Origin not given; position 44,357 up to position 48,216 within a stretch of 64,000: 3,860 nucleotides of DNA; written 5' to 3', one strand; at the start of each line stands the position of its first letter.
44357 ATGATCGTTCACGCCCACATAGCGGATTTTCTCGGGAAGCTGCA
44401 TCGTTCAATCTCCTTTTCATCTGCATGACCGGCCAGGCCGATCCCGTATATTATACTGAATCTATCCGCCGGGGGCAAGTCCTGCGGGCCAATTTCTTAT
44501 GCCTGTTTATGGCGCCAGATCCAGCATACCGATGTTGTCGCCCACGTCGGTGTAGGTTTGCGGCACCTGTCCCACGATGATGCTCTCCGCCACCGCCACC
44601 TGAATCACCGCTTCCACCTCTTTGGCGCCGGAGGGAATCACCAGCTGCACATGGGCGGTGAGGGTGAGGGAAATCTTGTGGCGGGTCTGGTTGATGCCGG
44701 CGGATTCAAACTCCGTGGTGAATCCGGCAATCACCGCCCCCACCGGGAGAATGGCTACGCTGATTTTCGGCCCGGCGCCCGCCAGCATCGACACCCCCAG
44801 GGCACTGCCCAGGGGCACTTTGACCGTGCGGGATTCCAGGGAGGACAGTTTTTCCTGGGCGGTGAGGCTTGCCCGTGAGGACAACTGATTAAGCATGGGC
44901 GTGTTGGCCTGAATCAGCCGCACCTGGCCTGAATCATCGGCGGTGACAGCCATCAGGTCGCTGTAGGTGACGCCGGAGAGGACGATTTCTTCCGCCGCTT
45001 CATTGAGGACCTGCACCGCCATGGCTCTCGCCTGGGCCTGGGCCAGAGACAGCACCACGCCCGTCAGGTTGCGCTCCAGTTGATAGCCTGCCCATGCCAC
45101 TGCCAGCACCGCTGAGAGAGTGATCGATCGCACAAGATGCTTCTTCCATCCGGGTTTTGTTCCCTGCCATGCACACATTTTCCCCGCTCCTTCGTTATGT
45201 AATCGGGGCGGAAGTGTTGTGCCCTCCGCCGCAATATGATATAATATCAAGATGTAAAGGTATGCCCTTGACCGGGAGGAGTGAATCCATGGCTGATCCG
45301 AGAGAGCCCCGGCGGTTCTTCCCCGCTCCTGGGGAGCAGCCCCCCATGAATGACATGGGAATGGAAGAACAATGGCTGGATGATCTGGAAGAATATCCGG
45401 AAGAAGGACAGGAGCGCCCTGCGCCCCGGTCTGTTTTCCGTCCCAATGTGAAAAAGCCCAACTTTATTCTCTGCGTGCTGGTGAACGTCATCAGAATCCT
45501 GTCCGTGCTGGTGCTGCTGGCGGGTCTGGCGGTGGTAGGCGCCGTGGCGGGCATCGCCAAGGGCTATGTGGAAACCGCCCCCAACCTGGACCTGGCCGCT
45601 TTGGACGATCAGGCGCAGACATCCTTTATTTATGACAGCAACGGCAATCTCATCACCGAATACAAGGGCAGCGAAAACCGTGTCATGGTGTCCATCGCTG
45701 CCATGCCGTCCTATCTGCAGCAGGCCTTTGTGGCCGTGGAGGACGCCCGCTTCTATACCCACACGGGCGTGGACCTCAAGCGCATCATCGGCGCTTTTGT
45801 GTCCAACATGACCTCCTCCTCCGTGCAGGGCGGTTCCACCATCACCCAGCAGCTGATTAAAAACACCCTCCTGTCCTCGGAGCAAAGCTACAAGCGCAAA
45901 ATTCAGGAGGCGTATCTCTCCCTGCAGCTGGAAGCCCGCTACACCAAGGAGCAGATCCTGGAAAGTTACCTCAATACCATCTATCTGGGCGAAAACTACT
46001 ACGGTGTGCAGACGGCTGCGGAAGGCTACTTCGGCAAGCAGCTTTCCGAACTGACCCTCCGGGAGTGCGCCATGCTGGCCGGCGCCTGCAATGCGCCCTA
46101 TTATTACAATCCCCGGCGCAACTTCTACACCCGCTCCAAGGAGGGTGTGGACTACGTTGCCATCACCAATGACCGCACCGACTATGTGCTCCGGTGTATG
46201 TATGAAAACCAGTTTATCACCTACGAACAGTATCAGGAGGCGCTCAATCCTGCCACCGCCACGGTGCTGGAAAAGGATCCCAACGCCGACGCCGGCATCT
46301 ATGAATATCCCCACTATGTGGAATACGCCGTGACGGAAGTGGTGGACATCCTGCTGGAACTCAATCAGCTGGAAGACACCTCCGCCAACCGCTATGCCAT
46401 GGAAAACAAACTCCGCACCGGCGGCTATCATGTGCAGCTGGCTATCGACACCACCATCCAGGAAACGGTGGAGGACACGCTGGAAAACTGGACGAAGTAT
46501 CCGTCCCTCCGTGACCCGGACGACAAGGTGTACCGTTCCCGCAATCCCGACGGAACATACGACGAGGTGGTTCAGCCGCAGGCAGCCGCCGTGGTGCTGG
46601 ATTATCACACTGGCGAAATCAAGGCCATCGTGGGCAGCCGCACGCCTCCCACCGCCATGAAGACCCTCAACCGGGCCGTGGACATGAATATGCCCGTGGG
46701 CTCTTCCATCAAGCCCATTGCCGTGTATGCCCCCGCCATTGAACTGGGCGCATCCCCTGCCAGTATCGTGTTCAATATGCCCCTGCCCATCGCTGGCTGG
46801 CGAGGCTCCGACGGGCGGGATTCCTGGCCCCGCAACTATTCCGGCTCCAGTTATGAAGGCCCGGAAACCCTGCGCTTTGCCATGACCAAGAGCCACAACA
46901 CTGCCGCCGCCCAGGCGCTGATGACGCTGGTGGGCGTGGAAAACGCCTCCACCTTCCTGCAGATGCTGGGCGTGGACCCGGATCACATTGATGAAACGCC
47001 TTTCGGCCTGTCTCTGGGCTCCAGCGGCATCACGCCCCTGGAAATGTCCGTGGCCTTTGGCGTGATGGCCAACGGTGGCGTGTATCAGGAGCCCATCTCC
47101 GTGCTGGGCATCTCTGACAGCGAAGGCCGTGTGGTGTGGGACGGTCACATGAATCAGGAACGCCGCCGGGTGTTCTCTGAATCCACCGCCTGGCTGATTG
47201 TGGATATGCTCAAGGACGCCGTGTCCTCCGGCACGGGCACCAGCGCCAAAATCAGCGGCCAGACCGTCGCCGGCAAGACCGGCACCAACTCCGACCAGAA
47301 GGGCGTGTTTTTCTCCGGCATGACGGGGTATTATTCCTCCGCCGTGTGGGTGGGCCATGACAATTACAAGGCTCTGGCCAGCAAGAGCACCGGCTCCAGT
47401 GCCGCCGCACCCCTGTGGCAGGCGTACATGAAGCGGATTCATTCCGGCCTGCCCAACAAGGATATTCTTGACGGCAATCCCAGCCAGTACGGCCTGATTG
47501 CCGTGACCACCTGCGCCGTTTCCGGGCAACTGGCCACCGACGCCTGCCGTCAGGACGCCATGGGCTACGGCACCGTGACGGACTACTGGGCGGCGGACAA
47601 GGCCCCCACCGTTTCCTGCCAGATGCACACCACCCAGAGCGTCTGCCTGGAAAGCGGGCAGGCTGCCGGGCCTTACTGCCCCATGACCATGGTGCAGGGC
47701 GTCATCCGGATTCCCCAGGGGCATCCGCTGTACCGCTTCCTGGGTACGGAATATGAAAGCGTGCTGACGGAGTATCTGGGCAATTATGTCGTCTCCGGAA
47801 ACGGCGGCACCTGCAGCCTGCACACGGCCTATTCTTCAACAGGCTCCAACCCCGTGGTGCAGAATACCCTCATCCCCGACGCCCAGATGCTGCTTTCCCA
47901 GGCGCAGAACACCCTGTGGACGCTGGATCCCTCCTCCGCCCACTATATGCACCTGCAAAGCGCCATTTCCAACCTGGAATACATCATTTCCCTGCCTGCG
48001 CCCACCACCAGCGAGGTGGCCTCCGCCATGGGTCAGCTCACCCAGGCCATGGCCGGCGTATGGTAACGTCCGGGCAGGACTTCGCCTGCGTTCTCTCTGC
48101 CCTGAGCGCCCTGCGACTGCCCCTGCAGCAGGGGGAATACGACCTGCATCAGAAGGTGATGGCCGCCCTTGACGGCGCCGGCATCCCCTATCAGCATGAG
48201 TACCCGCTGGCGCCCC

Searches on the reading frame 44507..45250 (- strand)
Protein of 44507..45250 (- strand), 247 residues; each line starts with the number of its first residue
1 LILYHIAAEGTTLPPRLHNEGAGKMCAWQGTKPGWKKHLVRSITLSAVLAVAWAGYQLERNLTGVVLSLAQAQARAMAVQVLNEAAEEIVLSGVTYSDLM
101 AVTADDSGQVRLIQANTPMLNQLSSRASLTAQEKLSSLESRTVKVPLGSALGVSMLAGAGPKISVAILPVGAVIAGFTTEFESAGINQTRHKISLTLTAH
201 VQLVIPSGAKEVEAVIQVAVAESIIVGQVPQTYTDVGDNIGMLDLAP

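Call 82: search_protein_families(library=pfam, proteins=[window:44507-45250:-], max_evalue=0.00001)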
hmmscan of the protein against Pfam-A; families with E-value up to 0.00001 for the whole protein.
window:44507-45250:- (247 aa): 1 family
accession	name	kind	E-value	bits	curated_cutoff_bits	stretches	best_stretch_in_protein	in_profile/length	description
PF09560.15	Spore_YunB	-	6.8e-30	103.5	25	1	143-232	2-91/91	Sporulation protein YunB (Spo_YunB)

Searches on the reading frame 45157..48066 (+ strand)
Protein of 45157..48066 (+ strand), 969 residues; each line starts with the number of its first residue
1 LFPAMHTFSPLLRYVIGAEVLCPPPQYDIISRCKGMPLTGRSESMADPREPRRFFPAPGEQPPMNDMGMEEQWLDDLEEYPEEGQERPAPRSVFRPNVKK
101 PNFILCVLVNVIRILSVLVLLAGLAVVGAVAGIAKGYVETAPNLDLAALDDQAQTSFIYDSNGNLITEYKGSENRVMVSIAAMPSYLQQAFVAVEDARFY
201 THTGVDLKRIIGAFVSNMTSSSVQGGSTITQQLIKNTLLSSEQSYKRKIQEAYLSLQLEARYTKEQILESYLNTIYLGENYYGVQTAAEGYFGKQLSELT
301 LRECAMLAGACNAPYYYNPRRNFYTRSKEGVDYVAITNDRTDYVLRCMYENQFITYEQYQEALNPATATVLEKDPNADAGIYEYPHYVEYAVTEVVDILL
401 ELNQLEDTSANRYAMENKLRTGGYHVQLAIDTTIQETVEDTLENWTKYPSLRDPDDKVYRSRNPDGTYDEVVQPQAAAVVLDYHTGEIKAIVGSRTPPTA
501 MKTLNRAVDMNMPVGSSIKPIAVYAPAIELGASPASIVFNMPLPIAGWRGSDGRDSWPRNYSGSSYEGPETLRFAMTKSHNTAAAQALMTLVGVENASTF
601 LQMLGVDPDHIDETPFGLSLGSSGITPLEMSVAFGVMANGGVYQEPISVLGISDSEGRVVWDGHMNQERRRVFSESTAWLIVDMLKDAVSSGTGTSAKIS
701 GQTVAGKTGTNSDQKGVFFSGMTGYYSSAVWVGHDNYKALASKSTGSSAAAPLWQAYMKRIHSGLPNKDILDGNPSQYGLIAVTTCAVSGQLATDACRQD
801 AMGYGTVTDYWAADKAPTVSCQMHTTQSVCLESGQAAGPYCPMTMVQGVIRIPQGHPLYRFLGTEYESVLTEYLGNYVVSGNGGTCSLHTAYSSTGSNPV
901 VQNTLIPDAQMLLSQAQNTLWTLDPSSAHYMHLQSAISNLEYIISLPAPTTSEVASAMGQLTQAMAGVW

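Call 82: search_protein_families(library=pfam, proteins=[window:45157-48066:+], max_evalue=0.00001)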
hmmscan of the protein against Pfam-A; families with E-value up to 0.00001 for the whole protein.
window:45157-48066:+ (969 aa): 2 families
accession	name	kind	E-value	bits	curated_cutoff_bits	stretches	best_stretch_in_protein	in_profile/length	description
PF00912.28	Transgly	-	1.2e-63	214.2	27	1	163-334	2-173/178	Transglycosylase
PF00905.27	Transpeptidase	-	6.7e-26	91.6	22.1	1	477-752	2-292/299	Penicillin binding protein transpeptidase domain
